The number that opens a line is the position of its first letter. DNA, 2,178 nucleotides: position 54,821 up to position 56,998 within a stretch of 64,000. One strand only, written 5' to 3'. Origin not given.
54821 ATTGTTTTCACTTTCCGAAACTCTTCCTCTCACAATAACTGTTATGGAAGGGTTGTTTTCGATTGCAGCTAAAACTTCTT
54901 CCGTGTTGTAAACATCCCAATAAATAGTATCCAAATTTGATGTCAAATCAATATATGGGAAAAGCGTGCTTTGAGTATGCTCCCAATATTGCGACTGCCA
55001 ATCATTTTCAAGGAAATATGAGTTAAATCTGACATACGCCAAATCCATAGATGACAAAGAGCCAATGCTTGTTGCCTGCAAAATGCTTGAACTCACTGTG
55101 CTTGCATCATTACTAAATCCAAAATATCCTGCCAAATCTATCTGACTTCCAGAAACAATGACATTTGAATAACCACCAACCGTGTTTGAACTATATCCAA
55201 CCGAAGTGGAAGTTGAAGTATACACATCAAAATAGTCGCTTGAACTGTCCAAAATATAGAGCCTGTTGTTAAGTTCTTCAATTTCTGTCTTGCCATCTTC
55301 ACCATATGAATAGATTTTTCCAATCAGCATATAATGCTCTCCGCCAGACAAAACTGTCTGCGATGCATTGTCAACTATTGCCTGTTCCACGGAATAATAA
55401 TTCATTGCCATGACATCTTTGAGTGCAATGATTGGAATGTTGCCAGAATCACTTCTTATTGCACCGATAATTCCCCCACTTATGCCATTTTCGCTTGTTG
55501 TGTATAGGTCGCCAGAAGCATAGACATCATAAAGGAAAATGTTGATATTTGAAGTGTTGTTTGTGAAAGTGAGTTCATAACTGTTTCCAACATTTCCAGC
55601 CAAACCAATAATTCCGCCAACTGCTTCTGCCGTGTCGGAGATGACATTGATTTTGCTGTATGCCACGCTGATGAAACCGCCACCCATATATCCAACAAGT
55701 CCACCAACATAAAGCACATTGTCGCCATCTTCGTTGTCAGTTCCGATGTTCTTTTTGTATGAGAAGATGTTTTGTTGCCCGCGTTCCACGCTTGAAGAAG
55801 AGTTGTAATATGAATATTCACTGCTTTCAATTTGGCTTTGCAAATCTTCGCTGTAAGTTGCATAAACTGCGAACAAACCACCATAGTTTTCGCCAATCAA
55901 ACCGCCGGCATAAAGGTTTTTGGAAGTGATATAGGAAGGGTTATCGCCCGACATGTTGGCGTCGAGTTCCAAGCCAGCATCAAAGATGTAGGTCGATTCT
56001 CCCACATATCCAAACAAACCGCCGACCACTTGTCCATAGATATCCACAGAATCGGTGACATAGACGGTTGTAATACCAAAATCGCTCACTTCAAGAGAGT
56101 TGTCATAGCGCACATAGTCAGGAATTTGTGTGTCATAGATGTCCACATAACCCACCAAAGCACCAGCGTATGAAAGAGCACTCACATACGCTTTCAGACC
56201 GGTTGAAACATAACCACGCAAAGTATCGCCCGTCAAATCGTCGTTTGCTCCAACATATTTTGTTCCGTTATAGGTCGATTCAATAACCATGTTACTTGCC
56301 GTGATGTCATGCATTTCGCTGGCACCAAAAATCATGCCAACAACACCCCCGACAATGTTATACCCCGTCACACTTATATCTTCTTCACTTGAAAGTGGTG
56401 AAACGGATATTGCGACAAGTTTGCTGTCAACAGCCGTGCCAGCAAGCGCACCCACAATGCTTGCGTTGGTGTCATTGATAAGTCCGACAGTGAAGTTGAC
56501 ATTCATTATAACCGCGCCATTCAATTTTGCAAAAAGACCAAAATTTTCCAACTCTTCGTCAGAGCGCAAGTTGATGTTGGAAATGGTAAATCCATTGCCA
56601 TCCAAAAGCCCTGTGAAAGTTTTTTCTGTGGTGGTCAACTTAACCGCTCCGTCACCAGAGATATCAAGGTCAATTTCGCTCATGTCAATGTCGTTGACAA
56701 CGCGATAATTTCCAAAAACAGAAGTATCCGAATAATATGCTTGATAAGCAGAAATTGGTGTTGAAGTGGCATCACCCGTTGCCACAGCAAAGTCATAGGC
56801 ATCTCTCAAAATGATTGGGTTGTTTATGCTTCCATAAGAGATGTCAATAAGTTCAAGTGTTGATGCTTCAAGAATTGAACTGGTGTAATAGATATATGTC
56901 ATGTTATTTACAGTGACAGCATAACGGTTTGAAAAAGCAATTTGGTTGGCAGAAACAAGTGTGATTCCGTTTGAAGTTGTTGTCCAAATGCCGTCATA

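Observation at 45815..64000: GP2: a single ORF of at least 6,061 codons, still open at the window edge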

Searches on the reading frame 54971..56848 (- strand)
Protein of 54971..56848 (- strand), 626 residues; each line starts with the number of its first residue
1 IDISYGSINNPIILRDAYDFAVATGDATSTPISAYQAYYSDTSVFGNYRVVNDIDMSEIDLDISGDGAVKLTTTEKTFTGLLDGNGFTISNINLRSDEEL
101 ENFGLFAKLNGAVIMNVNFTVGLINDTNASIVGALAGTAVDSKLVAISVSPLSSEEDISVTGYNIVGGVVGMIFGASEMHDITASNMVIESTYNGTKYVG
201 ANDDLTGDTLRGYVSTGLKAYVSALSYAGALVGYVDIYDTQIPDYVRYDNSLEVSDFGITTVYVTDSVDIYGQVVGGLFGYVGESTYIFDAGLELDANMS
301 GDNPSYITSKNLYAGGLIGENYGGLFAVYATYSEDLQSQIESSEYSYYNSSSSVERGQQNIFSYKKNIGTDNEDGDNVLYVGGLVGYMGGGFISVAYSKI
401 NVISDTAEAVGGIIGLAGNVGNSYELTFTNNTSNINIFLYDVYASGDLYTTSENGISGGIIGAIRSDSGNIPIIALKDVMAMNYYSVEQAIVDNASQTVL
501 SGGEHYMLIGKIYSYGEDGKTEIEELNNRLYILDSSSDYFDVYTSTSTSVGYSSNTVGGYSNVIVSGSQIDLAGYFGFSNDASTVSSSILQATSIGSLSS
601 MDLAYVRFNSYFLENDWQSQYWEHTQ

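Call 27: find_homologous_proteins(query=window:54971-56848:-)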
Query window:54971-56848:- (626 aa): 4 proteins with E <= 0.001 among 8000 candidates.
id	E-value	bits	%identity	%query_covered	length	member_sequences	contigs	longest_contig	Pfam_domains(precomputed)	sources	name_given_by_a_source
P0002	5.8e-95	337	50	58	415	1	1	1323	-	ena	-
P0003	6.0e-6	43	38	18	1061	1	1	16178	PF05342.20,PF00041.28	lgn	-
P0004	6.9e-6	43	25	51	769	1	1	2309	-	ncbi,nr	ncbi:MAG: hypothetical protein IKY10_02695, partial [Clostridia bacterium]|nr:hypothetical protein [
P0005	3.0e-4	38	32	22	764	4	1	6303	-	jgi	jgi:hypothetical protein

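Call 28: search_solved_structures(query=window:54971-56848:-, max_evalue=1, show_alignments=2)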
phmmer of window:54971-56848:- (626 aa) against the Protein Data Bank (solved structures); distinct sequences matched with E-value up to 1: 3.
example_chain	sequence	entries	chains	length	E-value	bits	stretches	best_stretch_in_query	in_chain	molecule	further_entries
5abj_A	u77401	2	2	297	0.35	12.7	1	10-77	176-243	VP1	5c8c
6lha_A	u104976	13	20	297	0.35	12.7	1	10-77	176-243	VP1 protein | VP1 | Capsid protein VP4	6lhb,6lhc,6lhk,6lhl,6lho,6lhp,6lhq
7yrf_A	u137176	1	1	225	0.74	11.6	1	10-77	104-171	Genome polyprotein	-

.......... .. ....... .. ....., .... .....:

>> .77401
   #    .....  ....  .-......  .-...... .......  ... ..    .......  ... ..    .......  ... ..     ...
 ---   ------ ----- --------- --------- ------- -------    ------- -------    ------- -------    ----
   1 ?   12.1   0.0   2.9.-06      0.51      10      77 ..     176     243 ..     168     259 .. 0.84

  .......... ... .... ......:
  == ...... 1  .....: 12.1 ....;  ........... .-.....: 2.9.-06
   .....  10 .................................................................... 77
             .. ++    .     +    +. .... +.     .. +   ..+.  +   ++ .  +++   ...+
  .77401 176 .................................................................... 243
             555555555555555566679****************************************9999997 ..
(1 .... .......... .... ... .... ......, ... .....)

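Call 43: predict_structure(alignment_id=A2)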
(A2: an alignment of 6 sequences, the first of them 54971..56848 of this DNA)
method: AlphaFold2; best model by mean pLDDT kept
length: 626 residues; sequences in the alignment: 6
mean_pLDDT: 56.5   pTM: 0.67
mean pLDDT of the five models: 56.5, 56.2, 52.8, 52.1, 51.1
residues with pLDDT >= 90: 57; 70-90: 177; 50-70: 123; < 50: 269
segments of 3 or more residues with pLDDT < 50: 1-4, 26-42, 60-73, 195-223, 241-243, 298-304, 345-360, 363-376, 421-434, 467-471, 482-626
pLDDT, mean of each block of 10 residues (from residue 1): 53 76 51 39 63 73 42 54 78 69 72 87 75 88 91 80 88 89 89 51 34 37 71 83 54 76 83 88 88 69 54 84 88 71 47 38 38 49 83 79 67 71 29 52 64 59 55 53 33 22 28 31 29 27 23 22 21 21 24 22 22 26 22
secondary structure, 60 per line:
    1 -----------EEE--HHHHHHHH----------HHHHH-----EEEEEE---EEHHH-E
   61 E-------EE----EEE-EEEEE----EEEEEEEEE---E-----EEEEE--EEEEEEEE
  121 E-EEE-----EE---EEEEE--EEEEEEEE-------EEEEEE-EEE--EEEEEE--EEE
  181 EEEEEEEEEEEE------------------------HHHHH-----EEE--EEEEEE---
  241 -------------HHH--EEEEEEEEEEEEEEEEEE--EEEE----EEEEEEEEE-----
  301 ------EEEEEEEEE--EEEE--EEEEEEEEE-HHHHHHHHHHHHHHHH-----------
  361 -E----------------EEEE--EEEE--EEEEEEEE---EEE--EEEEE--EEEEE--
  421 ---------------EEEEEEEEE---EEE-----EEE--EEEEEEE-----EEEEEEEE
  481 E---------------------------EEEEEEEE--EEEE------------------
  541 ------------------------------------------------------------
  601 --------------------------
elements in order: E12-14 H17-24 H35-39 E45-50 E75-77 E79-83 E88-96 E106-110 E113-121 E123-125 E136-140 E143-150 E158-163 E165-167 E170-175 E178-192 H217-221 E227-229 E232-237 E259-276 E279-282 E287-295 E307-315 E318-321 E324-332 H334-349 E379-382 E385-388 E391-398 E402-404 E407-411 E414-418 E436-444 E448-450 E456-458 E461-467 E473-481 E509-516 E519-522

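Call 47: fold_search(model_id=the predicted structure, library=pdb)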
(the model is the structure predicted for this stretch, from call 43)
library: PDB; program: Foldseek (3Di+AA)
matches with E <= 10: 163; with E <= 0.001: 0
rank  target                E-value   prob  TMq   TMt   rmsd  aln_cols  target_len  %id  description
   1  7uvl_P                1.3e-03  1.00  0.23  0.12  12.1       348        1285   16  IgA1 Protease with IgA1 substrate (released 2022-11-23)
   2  6xjb                  2.2e-03  0.99  0.20  0.11  15.5       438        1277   16  IgA1 Protease (released 2020-12-09)
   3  7uvk                  4.1e-03  0.99  0.22  0.12  10.6       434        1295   14  G. haemolysans IgA1 protease (released 2022-11-23)
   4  6xja_P                7.9e-03  0.99  0.21  0.12  13.3       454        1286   12  Streptococcus Pneumoniae IgA1 Protease with IgA1 substrate (released 2021-01-20)
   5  6e0v_A                2.6e-02  0.28  0.17  0.18  17.1       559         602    9  Apo crystal structure of the colanidase tailspike protein gp150 of Phage Phi92 (released 2019-07-17)
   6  7jgj_A                3.3e-02  1.00  0.21  0.11  10.6       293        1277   14  IgA1 Protease in complex with neutralizing mAb (released 2020-12-09)
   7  7xz9_A                4.3e-02  0.16  0.15  0.19  16.3       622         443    9  Mutant (E236A) of the N-terminal domain of fucoidan lyase FdlA (released 2022-09-28)
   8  7xze_A                5.5e-02  0.18  0.16  0.20  16.6       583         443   10  Mutant (H176A) of the N-terminal domain of fucoidan lyase FdlA (released 2022-09-28)
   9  7xzb_A                6.3e-02  0.18  0.16  0.20  16.4       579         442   10  Mutant (Y242A) of the N-terminal domain of fucoidan lyase FdlA (released 2022-09-28)
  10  7xzc_A                8.7e-02  0.20  0.17  0.21  17.8       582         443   10  Mutant (R240A) of the N-terminal domain of fucoidan lyase FdlA (released 2022-09-28)
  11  7xzd_A                1.0e-01  0.13  0.15  0.19  15.6       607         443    9  Mutant (F179A) of the N-terminal domain of fucoidan lyase FdlA (released 2022-09-28)
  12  8oq0                  1.7e-01  0.21  0.17  0.18  14.3       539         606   10  Crystal structure of tailspike depolymerase (APK09_gp48) from Acinetobacter phage APK09 (released 2023-05-31)
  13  9k4a_A                1.9e-01  0.16  0.19  0.18  14.8       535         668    9  Cryo-EM structure of depolymerase S2-4 from Klebsiella phage K64-1 (released 2026-03-25)
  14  2vbe                  2.1e-01  0.16  0.18  0.21  13.6       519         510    9  Tailspike protein of bacteriophage Sf6 (released 2008-04-22)
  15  7w1c_A                2.8e-01  0.38  0.24  0.24  12.0       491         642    9  Crystal structure of Klebsiella pneumoniae K1 capsule-specific polysaccharide lyase in a P1 crystal form (released 2022-05-18)
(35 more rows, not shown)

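Call 90: search_protein_families(library=phrogs, proteins=[window:54971-56848:-], max_evalue=0.01)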
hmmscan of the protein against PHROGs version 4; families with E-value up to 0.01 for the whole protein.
window:54971-56848:- (626 aa): 0 families

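Call 110: search_solved_structures(query=A8, max_evalue=1, show_alignments=1)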
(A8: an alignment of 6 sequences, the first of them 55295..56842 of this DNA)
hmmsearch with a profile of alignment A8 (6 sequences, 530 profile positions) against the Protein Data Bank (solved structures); distinct sequences matched with E-value up to 1: 0.

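Call 112: fold_search(model_id=the predicted structure, library=viral)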
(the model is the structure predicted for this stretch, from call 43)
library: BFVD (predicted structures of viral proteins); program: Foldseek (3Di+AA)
matches with E <= 10: 61; with E <= 0.001: 3
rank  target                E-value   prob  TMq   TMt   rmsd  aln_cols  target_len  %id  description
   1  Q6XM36                1.7e-06  1.00  0.33  0.33  14.7       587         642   12  FirrV-1-A51 [Feldmannia irregularis virus a]
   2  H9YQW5                2.7e-04  1.00  0.22  0.25  28.4       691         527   14  (no name in the UniProt tables at hand)
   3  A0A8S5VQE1            9.5e-04  1.00  0.21  0.23  11.8       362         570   16  (no name in the UniProt tables at hand)
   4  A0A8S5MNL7            5.7e-03  0.96  0.25  0.26  18.8       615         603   10  S-layer homology domain [Siphoviridae sp. ctZZK17]
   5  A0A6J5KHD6            6.3e-03  0.75  0.22  0.16  22.0       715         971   10  Pectate lyase superfamily protein [uncultured Caudovirales phage]
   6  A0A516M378            7.6e-03  0.14  0.10  0.09  20.9       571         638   10  (no name in the UniProt tables at hand)
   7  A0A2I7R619            1.7e-02  0.54  0.19  0.19  19.7       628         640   12  (no name in the UniProt tables at hand)
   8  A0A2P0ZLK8            2.9e-02  0.28  0.16  0.13  19.3       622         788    8  Putative tail protein [Pseudomonas phage phiNV3]
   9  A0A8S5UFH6            5.0e-02  0.35  0.18  0.20  17.9       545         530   12  Particle-associated glycoside hydrolase, Fri1, tailspike, Acinetobacter baumannii [Myoviridae sp. ctcyQ27]
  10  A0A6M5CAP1            5.5e-02  0.35  0.20  0.16  22.6       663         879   10  (no name in the UniProt tables at hand)
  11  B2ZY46                5.8e-02  0.10  0.11  0.10  25.7       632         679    9  Rhamnogalacturonase A/B/Epimerase-like pectate lyase domain-containing protein [Ralstonia phage phiRSL1]
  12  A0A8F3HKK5            5.8e-02  0.09  0.13  0.11  18.7       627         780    9  Tail spike protein [Escherichia phage vB_EcoP-ZQ2]
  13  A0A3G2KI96            6.6e-02  0.15  0.16  0.17  16.5       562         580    9  Glycosidase [Arthrobacter phage Peas]
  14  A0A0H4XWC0            7.6e-02  0.06  0.09  0.11  19.9       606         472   10  Uncharacterized protein [Salmon gill poxvirus]
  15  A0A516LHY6            1.6e-01  0.20  0.19  0.16  25.4       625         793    9  (no name in the UniProt tables at hand)
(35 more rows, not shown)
